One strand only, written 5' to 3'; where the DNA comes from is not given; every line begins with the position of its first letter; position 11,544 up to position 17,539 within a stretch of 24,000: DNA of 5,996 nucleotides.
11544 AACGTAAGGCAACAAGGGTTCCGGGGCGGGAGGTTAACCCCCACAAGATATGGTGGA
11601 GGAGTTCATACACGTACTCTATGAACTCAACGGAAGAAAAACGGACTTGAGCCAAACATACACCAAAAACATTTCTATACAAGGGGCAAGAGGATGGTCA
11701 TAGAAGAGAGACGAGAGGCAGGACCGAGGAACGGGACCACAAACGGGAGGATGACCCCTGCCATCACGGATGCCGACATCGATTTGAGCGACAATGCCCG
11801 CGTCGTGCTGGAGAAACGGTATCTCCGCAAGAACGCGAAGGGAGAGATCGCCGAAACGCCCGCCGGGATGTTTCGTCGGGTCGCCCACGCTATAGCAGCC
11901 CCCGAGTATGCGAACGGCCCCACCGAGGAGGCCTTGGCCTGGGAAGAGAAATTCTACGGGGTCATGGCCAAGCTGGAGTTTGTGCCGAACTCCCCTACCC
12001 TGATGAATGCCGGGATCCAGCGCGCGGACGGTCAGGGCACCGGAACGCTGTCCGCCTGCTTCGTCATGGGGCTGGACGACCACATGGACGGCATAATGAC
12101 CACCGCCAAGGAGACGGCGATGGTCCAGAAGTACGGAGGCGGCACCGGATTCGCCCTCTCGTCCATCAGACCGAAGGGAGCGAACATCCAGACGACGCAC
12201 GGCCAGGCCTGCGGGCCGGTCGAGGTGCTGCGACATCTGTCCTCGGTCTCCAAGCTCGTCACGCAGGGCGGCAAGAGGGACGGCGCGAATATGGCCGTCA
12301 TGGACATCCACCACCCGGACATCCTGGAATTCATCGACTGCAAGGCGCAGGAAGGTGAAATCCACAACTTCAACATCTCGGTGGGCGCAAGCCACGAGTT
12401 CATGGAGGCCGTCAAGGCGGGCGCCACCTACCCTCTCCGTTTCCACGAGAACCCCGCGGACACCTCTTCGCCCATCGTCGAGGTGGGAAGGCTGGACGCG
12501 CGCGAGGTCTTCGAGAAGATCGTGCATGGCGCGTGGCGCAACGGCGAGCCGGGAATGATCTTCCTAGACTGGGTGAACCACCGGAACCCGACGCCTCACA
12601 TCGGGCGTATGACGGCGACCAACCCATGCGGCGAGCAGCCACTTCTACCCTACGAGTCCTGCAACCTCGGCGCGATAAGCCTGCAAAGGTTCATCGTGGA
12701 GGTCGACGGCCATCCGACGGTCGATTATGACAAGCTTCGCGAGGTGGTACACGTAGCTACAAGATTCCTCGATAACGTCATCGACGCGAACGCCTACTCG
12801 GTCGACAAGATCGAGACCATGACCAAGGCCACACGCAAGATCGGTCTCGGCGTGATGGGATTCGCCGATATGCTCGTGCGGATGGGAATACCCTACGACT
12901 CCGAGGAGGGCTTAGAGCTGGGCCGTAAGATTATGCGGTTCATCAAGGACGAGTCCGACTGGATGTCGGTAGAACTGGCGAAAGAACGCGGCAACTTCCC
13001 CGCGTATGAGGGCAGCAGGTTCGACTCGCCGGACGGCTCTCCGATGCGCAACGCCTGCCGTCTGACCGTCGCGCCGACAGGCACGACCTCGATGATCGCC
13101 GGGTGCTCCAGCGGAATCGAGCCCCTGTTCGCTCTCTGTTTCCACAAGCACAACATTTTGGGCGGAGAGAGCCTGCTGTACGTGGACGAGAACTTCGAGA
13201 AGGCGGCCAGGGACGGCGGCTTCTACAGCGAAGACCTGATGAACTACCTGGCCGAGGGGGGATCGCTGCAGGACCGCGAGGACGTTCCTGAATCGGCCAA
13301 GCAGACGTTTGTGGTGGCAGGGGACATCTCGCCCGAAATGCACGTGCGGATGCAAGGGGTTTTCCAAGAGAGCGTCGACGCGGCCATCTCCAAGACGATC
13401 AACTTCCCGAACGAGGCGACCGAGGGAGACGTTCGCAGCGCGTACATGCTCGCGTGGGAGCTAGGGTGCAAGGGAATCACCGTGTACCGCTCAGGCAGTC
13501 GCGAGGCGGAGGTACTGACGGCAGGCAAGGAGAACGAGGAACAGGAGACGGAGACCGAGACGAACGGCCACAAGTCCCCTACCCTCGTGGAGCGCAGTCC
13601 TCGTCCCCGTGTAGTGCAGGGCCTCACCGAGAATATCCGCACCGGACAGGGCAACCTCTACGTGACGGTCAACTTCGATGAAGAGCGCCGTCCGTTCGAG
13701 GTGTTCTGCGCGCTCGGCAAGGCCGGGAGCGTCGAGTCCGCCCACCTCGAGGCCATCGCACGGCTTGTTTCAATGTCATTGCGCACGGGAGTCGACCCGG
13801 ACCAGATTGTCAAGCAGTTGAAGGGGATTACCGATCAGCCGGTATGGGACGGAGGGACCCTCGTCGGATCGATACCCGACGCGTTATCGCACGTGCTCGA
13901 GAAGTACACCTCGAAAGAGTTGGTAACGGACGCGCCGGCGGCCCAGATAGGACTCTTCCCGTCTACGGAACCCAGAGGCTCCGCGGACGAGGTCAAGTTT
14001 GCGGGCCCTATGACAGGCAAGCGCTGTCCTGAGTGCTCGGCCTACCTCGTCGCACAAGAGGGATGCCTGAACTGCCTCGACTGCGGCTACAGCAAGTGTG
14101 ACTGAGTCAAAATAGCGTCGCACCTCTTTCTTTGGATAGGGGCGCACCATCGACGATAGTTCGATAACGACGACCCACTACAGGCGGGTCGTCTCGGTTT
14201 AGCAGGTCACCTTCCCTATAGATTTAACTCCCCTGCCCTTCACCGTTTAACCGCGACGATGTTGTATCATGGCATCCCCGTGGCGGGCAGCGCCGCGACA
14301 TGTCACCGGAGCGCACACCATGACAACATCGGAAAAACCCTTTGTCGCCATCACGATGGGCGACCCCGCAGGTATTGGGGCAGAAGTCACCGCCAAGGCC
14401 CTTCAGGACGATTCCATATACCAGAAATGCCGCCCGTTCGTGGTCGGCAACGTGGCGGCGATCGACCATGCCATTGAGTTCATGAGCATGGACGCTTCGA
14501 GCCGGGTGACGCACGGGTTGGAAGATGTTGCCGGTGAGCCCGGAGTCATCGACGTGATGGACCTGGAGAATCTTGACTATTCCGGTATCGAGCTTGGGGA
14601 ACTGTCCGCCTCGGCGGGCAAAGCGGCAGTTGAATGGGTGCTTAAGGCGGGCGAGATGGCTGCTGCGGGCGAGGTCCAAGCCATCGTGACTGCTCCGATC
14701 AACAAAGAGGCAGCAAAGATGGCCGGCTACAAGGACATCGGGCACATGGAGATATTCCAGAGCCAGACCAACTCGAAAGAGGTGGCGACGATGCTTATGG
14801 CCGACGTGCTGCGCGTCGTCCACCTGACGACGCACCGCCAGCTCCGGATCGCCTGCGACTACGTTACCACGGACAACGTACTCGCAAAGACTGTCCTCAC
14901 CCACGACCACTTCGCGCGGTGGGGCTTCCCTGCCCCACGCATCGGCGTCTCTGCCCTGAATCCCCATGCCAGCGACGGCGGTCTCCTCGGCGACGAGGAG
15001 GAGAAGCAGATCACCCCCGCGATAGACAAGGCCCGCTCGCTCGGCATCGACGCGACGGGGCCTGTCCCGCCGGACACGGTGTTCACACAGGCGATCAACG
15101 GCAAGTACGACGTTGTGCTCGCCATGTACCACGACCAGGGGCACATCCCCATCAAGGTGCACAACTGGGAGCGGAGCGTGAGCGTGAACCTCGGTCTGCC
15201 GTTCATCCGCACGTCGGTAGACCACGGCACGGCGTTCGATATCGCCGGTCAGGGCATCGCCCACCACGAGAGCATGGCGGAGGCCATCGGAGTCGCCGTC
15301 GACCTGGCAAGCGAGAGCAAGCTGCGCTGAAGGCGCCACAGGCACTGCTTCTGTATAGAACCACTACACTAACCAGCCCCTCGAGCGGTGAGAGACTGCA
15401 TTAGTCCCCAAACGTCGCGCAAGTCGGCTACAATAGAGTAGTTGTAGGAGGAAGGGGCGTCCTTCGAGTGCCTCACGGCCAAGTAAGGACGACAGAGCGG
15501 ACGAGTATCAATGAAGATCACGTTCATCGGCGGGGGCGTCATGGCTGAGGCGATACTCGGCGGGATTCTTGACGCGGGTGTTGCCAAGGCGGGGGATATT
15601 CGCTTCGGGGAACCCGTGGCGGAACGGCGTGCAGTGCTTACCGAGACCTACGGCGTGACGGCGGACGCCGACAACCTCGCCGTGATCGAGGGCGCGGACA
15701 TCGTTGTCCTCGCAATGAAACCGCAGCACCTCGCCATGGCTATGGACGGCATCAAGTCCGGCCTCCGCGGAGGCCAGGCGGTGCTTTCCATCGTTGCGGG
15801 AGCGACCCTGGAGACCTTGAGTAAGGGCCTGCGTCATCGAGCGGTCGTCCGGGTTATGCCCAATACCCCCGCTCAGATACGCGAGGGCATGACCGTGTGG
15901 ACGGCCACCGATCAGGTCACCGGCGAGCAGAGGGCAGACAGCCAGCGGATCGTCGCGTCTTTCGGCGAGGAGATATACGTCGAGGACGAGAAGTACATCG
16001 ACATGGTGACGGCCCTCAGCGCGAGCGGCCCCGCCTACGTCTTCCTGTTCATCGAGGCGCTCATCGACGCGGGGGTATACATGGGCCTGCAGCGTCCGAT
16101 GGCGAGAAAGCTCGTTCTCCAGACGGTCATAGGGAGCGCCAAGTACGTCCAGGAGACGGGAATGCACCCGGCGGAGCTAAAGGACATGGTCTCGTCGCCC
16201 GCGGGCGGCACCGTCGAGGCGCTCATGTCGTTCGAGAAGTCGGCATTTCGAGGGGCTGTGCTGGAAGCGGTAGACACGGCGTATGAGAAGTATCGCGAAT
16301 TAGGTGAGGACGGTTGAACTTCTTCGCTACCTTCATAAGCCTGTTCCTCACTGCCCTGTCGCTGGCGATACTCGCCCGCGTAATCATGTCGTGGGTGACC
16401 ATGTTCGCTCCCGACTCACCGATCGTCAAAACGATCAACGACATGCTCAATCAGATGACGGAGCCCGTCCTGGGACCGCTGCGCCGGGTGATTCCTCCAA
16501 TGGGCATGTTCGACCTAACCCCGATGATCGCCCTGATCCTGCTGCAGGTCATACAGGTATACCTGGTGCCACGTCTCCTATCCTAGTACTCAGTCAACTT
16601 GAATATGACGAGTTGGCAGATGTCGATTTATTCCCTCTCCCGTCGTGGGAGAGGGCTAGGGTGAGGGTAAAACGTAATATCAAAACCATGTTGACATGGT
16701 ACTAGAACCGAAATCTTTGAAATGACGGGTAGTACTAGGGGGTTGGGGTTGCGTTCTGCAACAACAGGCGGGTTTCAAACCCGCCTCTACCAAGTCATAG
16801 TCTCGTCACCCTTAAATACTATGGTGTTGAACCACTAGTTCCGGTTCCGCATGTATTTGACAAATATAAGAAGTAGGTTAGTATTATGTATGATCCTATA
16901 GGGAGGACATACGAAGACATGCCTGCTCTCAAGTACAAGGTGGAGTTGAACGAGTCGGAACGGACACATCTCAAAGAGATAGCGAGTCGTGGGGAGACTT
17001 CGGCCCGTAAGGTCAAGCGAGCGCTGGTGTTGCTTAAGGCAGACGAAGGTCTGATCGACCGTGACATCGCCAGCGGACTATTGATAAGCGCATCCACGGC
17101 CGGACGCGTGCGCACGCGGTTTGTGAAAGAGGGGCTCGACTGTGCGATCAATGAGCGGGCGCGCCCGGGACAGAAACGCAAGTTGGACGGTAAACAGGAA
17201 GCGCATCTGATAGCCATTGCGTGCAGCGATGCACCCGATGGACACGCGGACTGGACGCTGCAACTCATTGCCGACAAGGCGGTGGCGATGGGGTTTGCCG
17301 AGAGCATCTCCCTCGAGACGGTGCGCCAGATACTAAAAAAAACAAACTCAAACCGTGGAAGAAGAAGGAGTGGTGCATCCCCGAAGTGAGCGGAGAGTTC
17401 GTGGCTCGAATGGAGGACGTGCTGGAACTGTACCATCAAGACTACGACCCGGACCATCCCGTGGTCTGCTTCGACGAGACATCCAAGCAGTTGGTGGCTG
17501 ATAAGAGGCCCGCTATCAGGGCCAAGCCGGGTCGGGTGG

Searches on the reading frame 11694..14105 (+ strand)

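Call 7: search_protein_families(library=pfam, proteins=[window:11694-14105:+], max_evalue=0.01)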
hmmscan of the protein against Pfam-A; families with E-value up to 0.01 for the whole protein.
window:11694-14105:+ (803 aa): 3 families
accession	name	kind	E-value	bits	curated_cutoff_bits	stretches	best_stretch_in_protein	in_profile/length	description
PF02867.20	Ribonuc_red_lgC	-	1.3e-126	423.7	23.9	2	120-444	1-345/523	Ribonucleotide reductase, barrel domain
PF00317.26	Ribonuc_red_lgN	-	8.2e-24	83.9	28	1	30-109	2-75/77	Ribonucleotide reductase, all-alpha domain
PF12637.14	TSCPD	-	1.2e-20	74.1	22.8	1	647-738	6-87/88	TSCPD domain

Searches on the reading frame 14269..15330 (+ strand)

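Call 7: search_protein_families(library=pfam, proteins=[window:14269-15330:+], max_evalue=0.01)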
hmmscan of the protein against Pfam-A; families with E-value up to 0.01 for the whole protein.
window:14269-15330:+ (353 aa): 1 family
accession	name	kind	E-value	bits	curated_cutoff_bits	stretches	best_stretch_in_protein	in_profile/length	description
PF04166.17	PdxA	-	1.7e-98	330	27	1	52-343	1-286/286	Pyridoxal phosphate biosynthetic protein PdxA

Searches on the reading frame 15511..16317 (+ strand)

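Call 8: search_protein_families(library=pfam, proteins=[window:15511-16317:+], max_evalue=0.01)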
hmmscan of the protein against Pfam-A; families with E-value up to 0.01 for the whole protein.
window:15511-16317:+ (268 aa): 2 families
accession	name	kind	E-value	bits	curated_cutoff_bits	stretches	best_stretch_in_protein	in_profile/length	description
PF14748.11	P5CR_dimer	-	1.2e-38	132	25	1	160-264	1-105/105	Pyrroline-5-carboxylate reductase dimerisation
PF03807.23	F420_oxidored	-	4.6e-16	59.6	21.6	1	2-97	1-94/94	NADP oxidoreductase coenzyme F420-dependent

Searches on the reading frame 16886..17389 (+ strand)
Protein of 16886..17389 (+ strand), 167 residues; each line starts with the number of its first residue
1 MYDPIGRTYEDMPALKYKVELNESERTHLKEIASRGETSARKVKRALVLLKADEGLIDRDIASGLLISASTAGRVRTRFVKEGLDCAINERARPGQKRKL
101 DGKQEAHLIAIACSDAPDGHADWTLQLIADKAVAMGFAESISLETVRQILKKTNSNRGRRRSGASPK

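Call 8: search_protein_families(library=pfam, proteins=[window:16886-17389:+], max_evalue=0.01)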
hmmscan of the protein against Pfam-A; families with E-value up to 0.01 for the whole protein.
window:16886-17389:+ (167 aa): 3 families
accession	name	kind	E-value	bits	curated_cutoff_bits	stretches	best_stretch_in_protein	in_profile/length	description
PF13565.12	HTH_32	-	1.7e-17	64.2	33.7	1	71-150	1-73/73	Homeodomain-like domain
PF13551.12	HTH_29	-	1.3e-08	35.2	28.1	1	45-106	1-64/64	Winged helix-turn helix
PF13384.12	HTH_23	-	1.3e-05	25.3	24.6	1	39-87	1-49/50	Homeodomain-like domain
